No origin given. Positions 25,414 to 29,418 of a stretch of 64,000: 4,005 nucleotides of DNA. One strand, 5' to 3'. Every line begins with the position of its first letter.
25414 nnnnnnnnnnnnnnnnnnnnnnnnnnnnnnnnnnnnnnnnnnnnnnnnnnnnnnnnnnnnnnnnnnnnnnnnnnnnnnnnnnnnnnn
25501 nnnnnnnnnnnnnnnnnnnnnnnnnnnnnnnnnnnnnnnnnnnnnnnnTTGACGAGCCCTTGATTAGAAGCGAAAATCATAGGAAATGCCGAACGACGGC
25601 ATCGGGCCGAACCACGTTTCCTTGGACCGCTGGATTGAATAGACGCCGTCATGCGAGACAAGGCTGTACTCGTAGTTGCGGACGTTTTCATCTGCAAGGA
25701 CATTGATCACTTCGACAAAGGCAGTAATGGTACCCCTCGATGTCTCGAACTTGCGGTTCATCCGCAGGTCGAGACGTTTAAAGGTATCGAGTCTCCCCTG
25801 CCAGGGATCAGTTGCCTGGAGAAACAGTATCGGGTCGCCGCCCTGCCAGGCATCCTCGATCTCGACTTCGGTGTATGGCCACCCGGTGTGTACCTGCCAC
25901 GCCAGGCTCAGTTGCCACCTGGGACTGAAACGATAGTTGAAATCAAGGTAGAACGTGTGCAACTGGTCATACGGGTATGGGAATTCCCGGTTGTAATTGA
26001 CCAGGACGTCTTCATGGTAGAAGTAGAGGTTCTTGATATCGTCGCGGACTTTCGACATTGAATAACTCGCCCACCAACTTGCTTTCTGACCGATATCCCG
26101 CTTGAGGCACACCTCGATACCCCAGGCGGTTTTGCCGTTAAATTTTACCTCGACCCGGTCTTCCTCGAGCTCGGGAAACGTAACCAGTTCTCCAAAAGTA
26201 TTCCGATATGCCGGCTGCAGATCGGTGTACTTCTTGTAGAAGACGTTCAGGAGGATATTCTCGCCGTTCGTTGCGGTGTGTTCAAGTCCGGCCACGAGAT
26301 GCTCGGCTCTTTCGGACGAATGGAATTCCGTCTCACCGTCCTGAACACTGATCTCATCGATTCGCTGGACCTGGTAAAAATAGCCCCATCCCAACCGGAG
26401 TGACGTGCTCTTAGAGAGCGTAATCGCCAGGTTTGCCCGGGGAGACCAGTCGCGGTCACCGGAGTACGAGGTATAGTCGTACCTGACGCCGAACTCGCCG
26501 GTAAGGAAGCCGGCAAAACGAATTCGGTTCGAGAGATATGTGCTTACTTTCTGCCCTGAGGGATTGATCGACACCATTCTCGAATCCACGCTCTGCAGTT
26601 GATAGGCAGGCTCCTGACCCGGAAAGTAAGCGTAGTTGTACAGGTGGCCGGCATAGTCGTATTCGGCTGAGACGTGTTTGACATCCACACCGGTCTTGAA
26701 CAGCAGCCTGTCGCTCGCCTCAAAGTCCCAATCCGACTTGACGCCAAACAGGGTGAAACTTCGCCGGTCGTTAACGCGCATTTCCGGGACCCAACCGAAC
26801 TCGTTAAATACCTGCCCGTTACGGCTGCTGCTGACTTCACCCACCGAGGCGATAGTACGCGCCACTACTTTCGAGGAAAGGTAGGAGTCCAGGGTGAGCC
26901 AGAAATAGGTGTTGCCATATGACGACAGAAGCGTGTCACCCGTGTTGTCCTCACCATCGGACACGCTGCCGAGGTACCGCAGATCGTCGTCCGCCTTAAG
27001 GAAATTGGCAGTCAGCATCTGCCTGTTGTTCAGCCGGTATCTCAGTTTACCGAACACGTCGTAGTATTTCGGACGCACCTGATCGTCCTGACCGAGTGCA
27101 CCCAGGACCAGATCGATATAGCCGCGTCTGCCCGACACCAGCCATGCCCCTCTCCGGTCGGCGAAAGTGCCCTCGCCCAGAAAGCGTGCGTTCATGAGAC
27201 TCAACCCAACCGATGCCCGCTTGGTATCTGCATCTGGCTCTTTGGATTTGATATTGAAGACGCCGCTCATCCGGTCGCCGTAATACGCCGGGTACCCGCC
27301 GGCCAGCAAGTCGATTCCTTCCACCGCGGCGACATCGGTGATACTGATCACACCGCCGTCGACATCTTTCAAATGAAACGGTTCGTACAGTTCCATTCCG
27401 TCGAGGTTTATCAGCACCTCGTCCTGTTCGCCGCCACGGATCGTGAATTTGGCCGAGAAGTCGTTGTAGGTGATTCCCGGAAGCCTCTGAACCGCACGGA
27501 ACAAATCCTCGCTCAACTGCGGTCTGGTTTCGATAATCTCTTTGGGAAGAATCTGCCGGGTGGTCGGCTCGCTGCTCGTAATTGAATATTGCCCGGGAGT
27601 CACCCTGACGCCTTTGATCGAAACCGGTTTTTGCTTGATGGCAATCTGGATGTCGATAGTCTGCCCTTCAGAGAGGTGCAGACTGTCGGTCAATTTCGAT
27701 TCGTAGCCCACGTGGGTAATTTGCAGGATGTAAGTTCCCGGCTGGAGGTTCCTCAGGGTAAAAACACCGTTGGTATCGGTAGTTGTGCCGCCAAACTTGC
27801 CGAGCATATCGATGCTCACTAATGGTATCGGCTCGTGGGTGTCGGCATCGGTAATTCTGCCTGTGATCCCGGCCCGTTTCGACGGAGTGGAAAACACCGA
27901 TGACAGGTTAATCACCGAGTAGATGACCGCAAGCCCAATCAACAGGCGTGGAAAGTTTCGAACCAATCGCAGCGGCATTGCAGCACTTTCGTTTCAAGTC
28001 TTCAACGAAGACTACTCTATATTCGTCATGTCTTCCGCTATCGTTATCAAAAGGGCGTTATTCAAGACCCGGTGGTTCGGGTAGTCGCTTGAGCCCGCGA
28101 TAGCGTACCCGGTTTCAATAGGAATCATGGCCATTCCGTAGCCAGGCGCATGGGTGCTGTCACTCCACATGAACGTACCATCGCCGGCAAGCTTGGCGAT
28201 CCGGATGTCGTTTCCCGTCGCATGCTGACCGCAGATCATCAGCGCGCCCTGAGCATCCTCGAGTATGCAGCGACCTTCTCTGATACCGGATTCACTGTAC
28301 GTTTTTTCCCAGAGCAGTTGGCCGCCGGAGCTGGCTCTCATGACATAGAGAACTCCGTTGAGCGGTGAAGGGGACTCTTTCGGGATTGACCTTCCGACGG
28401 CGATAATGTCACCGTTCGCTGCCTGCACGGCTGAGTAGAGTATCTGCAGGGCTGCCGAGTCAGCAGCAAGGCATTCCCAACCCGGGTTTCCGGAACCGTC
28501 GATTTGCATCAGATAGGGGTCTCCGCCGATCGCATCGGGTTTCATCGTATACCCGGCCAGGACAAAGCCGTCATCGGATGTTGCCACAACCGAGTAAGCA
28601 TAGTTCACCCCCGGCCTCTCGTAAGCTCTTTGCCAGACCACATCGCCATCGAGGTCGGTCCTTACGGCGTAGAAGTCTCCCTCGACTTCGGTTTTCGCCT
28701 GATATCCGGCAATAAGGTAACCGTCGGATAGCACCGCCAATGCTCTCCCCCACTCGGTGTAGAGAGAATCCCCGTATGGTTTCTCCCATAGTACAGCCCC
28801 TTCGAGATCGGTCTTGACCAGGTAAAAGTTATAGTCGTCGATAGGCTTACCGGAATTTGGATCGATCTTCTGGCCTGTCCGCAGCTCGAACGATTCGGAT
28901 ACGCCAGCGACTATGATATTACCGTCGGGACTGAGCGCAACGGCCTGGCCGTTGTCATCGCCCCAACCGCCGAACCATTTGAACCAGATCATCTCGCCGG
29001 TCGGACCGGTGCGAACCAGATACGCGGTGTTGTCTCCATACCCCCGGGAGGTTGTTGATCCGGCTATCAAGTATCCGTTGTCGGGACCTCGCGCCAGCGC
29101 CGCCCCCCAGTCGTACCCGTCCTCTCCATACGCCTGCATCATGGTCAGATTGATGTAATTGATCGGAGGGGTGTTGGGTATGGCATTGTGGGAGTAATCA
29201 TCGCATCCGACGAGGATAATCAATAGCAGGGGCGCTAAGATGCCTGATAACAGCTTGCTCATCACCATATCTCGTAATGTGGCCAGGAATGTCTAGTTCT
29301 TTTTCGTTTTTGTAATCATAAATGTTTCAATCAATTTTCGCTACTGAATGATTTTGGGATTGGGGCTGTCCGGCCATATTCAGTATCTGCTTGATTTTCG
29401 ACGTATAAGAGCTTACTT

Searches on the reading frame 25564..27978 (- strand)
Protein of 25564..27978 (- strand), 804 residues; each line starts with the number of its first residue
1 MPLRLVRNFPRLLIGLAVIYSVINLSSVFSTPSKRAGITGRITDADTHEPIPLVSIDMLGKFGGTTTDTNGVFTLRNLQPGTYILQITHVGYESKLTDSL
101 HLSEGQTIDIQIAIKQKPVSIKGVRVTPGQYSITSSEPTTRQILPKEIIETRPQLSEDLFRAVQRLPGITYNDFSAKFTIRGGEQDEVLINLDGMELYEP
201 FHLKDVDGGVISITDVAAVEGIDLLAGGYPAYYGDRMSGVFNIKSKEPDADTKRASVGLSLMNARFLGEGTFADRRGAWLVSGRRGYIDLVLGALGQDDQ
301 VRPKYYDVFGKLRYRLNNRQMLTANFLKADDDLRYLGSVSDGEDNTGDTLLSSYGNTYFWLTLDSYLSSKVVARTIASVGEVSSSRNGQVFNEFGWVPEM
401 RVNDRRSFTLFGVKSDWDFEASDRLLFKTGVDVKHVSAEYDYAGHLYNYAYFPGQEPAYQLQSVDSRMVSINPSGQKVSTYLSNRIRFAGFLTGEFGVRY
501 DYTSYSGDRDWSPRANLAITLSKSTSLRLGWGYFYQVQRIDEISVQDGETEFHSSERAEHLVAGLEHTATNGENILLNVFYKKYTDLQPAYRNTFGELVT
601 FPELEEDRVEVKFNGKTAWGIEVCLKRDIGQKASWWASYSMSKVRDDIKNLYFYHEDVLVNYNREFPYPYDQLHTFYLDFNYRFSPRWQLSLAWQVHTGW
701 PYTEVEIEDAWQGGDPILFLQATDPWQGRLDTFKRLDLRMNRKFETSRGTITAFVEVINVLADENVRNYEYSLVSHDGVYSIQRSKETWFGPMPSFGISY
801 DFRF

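Call 19: search_protein_families(library=pfam, proteins=[window:25564-27978:-], max_evalue=0.0001)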
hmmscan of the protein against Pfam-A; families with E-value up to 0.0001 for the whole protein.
window:25564-27978:- (804 aa): 3 families
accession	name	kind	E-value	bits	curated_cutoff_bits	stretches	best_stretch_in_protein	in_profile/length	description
PF13715.12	CarbopepD_reg_2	-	2.1e-17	63.4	32.2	1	38-125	1-87/88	CarboxypepD_reg-like domain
PF13620.12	CarboxypepD_reg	-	3.6e-15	56.5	32.3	1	38-113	2-80/82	Carboxypeptidase regulatory-like domain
PF07715.20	Plug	-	6.8e-09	36.6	23.9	1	136-238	4-104/107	TonB-dependent Receptor Plug Domain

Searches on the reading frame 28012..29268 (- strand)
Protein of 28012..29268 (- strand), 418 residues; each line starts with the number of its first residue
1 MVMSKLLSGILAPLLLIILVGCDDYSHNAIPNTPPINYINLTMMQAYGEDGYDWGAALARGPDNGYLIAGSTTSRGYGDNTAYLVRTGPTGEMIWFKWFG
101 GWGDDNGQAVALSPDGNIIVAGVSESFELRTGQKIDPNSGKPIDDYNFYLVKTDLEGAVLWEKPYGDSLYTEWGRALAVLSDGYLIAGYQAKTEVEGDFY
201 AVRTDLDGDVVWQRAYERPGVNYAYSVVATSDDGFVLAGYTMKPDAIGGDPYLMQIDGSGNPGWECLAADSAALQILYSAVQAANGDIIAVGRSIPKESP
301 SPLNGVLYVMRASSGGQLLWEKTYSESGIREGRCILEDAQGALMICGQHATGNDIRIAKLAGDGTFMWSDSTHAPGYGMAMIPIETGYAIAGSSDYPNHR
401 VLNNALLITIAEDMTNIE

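Call 19: search_protein_families(library=pfam, proteins=[window:28012-29268:-], max_evalue=0.0001)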
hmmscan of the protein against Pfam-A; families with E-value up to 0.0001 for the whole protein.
window:28012-29268:- (418 aa): 1 family
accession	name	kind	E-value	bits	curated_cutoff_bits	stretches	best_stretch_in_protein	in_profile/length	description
PF17164.10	DUF5122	-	2.2e-05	25.1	27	0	114-125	2-13/36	Domain of unknown function (DUF5122) beta-propeller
